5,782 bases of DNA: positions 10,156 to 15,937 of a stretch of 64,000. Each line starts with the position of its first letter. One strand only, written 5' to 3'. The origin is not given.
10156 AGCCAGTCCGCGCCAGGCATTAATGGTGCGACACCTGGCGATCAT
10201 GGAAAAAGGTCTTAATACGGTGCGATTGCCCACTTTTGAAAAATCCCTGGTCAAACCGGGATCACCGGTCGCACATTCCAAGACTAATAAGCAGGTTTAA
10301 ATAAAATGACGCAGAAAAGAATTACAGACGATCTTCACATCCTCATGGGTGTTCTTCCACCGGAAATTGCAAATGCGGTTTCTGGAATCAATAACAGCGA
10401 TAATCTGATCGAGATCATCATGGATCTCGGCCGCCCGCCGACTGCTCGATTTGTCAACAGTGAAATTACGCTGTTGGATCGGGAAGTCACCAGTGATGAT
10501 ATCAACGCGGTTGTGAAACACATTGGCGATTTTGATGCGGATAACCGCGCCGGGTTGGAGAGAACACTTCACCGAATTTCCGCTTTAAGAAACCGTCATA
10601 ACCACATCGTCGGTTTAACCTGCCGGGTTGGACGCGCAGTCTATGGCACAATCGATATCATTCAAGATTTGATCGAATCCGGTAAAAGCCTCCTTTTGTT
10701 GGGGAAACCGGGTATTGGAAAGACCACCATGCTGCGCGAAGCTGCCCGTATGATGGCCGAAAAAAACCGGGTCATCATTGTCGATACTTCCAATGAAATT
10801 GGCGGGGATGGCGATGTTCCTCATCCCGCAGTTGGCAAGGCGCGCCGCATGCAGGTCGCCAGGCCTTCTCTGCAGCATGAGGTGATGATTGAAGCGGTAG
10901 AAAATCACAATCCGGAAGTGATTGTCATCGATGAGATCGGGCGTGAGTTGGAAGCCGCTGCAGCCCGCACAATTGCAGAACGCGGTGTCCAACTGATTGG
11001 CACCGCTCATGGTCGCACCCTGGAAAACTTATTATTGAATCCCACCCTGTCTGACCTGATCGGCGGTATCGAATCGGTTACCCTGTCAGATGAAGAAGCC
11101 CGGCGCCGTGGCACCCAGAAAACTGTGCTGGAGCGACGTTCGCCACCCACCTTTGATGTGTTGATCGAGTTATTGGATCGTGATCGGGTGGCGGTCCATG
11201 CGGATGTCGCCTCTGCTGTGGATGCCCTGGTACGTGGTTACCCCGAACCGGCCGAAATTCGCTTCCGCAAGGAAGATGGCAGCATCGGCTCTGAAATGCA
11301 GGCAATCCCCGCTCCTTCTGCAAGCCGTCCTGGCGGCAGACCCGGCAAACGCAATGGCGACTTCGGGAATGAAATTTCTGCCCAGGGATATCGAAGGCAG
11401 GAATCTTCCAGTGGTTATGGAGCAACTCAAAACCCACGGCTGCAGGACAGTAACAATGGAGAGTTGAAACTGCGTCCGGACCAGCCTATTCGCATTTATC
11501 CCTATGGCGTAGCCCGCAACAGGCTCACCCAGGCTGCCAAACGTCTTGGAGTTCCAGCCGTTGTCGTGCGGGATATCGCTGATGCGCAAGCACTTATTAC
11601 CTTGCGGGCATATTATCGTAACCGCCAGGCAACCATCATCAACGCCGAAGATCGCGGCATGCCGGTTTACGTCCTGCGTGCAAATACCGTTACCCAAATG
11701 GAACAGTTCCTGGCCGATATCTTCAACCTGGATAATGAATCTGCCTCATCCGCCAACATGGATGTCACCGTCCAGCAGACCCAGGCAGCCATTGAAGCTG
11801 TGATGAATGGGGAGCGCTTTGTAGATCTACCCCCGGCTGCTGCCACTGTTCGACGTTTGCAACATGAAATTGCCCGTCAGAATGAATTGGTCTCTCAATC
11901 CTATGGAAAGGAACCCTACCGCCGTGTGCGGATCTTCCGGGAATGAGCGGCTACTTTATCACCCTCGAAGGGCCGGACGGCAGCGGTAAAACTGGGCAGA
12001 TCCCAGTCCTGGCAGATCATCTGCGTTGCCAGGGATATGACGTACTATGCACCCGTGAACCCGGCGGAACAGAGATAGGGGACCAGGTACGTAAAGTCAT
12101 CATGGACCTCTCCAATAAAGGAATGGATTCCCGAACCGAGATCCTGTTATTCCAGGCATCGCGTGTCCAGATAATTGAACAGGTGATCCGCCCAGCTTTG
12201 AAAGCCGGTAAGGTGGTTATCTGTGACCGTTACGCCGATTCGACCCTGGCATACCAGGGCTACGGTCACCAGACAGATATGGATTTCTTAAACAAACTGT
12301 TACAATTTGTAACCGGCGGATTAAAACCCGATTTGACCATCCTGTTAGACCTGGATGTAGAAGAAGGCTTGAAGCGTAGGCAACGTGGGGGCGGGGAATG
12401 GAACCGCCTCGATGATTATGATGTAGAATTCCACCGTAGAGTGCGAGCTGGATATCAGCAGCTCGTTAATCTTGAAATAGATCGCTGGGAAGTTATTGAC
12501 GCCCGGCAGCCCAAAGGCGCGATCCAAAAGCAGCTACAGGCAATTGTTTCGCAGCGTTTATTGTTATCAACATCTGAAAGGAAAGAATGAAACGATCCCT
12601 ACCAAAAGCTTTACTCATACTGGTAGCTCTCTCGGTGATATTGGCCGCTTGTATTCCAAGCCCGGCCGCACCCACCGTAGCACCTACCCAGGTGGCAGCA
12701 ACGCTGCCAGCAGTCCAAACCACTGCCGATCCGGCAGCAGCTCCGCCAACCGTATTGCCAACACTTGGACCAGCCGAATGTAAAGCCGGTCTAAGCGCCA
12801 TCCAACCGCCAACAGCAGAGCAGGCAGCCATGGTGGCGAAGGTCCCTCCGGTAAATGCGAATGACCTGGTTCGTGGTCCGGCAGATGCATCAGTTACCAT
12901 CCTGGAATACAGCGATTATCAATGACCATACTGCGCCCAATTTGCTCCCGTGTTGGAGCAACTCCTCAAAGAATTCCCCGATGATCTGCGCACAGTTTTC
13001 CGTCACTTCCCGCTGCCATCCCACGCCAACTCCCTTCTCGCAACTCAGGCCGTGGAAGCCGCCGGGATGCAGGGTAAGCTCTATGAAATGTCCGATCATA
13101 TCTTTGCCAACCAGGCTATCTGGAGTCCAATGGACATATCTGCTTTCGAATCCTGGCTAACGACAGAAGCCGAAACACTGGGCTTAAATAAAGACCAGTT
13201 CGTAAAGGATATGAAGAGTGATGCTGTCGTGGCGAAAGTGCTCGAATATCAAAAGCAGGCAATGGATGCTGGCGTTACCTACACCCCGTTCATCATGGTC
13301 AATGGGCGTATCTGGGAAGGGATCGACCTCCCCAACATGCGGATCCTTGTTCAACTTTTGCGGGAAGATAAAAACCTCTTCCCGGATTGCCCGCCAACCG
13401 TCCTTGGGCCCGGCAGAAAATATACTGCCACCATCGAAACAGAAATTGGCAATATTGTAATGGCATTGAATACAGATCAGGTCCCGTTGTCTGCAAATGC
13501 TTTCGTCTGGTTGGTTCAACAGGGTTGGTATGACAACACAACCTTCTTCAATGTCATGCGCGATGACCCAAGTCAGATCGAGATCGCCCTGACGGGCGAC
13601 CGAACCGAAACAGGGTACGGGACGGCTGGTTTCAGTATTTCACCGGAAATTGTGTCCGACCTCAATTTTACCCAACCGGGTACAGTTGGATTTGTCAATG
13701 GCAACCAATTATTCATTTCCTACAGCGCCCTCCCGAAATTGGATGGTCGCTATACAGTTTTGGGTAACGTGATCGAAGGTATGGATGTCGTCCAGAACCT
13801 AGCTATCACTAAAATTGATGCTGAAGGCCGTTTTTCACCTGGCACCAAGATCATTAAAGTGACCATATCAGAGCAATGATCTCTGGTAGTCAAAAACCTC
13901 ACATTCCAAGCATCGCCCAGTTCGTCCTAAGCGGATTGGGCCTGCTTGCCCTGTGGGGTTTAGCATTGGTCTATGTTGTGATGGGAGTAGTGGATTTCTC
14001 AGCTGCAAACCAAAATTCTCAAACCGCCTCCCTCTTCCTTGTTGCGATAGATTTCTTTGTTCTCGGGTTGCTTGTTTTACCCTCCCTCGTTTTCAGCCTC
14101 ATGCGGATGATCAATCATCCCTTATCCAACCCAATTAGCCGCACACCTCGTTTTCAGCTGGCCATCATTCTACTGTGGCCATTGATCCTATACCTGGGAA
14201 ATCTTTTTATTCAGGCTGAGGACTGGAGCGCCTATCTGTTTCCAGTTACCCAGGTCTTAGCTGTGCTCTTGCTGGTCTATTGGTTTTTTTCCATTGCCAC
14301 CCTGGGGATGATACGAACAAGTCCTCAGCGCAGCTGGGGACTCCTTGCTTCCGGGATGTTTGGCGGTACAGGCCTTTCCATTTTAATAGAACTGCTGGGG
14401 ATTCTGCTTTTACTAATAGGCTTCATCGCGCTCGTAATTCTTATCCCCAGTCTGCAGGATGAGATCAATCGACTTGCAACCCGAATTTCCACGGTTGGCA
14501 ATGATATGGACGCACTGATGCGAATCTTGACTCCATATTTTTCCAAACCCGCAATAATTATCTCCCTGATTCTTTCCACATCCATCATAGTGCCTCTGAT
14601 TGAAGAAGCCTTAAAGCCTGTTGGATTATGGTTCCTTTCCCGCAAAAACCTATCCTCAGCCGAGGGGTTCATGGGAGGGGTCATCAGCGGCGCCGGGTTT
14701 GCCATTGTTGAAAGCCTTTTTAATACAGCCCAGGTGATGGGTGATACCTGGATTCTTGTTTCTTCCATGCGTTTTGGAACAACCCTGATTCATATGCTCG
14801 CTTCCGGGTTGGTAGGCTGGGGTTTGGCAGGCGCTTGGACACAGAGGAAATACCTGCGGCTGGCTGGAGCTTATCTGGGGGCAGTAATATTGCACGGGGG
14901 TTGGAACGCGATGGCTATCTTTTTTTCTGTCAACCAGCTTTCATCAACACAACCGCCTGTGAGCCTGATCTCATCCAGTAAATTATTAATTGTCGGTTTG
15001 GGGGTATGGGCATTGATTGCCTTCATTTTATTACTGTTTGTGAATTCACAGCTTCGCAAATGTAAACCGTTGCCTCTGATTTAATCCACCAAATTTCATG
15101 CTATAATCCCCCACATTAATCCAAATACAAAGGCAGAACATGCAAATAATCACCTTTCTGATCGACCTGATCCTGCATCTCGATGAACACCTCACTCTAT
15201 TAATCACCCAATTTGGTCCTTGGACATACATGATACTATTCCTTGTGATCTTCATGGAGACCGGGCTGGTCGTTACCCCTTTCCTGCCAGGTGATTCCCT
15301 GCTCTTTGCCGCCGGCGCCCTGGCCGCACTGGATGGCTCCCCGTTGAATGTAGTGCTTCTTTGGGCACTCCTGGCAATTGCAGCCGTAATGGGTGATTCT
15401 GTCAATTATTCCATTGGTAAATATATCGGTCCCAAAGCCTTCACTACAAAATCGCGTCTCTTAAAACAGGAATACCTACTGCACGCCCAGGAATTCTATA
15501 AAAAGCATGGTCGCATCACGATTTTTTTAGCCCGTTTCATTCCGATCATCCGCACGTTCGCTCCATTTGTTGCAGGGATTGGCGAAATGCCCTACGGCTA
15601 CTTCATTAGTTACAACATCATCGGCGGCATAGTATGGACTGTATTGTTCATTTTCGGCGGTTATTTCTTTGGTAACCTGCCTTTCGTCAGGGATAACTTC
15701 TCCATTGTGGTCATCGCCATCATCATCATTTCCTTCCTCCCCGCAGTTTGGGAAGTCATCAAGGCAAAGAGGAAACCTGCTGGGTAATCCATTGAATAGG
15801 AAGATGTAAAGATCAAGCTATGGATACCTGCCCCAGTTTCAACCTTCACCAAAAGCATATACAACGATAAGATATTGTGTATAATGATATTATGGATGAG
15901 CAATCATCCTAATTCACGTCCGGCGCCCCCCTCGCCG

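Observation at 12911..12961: In-frame TGA replaces the first Cys of the CPYC motif in a DsbA-like lipoprotein, with a SECIS-like hairpin: selenocysteine candidate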

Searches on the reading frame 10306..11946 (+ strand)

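Call 34: search_protein_families(library=pfam, proteins=[window:10306-11946:+], max_evalue=0.001)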
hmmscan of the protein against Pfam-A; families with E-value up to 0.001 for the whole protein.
window:10306-11946:+ (546 aa): 13 families
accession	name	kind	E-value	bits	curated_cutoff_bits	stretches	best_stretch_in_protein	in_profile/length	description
PF25516.1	PTPase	-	3.3e-26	91.4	27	1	395-473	1-79/79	Phosphotyrosine protein phosphatase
PF19568.5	Spore_III_AA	-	8.8e-12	45.2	27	1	99-253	114-276/306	Sporulation stage III, protein AA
PF01424.28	R3H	-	9.6e-10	38.8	26.8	1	493-545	8-60/60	R3H domain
PF03266.21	NTPase_1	-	1.7e-06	28.4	23.9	0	191-237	82-135/168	NTPase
PF00004.35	AAA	-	1.8e-06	28.9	21.2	1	129-215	1-70/131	ATPase family associated with various cellular activities (AAA)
PF13481.12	AAA_25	-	1.2e-05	25.5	27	0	118-155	25-62/195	AAA domain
PF13479.12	AAA_24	-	2.6e-05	24.6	27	1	126-224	2-86/195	AAA domain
PF07728.20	AAA_5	-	4.2e-05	24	22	1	129-213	2-77/139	AAA domain (dynein-related subfamily)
PF13401.12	AAA_22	-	9.3e-05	23.2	27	1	126-220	5-101/130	AAA domain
PF20720.3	nSTAND3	-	0.00015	21.9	27.2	1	119-164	10-56/155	Novel STAND NTPase 3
PF13191.12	AAA_16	-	0.00022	22.2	32.6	0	124-159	17-57/167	AAA ATPase domain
PF13238.12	AAA_18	-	0.00039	21.3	29.4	0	130-224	2-93/128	AAA domain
PF13604.12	AAA_30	-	0.00061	20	27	0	118-212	9-98/191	AAA domain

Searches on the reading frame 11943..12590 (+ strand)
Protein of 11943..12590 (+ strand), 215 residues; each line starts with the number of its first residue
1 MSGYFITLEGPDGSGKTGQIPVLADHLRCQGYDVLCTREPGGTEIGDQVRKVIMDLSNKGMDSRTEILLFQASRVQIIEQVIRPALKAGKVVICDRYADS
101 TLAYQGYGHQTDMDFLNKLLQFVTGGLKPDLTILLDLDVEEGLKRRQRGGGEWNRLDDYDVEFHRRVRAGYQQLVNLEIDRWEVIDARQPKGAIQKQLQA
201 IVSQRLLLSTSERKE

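Call 34: search_protein_families(library=pfam, proteins=[window:11943-12590:+], max_evalue=0.001)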
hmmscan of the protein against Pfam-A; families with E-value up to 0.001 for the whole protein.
window:11943-12590:+ (215 aa): 2 families
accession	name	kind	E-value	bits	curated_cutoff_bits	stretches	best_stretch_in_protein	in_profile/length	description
PF02223.23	Thymidylate_kin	-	4.5e-51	173.6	27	1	8-197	1-184/185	Thymidylate kinase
PF13521.12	AAA_28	-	2e-05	25.3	27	1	6-120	2-105/164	AAA domain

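Call 38: find_encoding_contigs(protein=window:11943-12590:+, flank=2000, max_places=3)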
Protein window:11943-12590:+ (215 aa): 1 contig read that carries it; 1 place shown.
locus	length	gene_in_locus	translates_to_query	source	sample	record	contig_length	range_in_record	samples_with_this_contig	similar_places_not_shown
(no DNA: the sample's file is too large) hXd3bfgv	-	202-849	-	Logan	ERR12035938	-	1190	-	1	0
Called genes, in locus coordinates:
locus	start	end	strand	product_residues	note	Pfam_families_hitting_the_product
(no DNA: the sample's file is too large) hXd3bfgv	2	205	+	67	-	?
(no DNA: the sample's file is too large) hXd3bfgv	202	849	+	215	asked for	PF13521:AAA_28 (faint), PF02223:Thymidylate_kin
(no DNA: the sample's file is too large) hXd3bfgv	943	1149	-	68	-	-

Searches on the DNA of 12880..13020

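Call 61: search_rna_families(source=window, start=12880, end=13020, threshold=evalue, max_evalue=10)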
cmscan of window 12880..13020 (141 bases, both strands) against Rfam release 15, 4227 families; matches with E-value up to 10: 3.
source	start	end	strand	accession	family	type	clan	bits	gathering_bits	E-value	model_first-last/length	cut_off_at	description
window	12922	13001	-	RF01929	bxd_1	Gene; lncRNA;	-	9.3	75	5.5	1-86/86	no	Bithoraxoid conserved region 1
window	12986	13004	-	RF01986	ZEB2_AS1_3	Gene; lncRNA;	-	9.1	55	6.2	82-100/100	no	ZEB2 antisense RNA 1 conserved region 3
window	12930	13020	+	RF02041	HOTTIP_2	Gene; lncRNA;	-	4.5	80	2.3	1-85/374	3'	HOXA transcript at the distal tip, conserved region 2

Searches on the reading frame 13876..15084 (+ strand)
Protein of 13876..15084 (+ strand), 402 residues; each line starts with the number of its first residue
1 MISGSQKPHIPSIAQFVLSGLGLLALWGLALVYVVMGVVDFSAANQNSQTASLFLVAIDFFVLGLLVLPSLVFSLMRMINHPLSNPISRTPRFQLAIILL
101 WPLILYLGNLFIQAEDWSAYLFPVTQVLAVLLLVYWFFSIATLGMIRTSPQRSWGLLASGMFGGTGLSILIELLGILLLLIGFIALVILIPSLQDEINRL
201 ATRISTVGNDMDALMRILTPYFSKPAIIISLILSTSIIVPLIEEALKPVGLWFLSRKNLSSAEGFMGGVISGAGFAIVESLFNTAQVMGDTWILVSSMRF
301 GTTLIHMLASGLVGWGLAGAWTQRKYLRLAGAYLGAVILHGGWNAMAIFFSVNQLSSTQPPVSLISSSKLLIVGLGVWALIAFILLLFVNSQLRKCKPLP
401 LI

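Call 34: search_protein_families(library=pfam, proteins=[window:13876-15084:+], max_evalue=0.001)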
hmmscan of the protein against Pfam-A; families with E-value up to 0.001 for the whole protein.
window:13876-15084:+ (402 aa): 1 family
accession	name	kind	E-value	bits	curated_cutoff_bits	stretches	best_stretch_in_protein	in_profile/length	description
PF13367.11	PrsW-protease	-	1.4e-14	54.6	23.5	1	223-351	34-178/196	PrsW family intramembrane metalloprotease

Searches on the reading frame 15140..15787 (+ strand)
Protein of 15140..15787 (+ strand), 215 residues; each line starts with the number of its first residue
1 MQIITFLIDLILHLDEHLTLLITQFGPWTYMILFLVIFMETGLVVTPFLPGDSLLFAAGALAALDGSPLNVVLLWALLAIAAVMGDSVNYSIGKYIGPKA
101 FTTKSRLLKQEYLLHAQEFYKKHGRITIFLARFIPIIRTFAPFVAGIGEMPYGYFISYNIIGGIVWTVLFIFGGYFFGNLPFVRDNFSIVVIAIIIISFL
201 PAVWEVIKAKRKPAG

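Call 34: search_protein_families(library=pfam, proteins=[window:15140-15787:+], max_evalue=0.001)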
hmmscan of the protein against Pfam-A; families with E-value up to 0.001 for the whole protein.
window:15140-15787:+ (215 aa): 1 family
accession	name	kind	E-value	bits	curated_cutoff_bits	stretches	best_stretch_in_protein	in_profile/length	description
PF09335.16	VTT_dom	-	3e-21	76.6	33.9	1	49-175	1-122/123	VTT domain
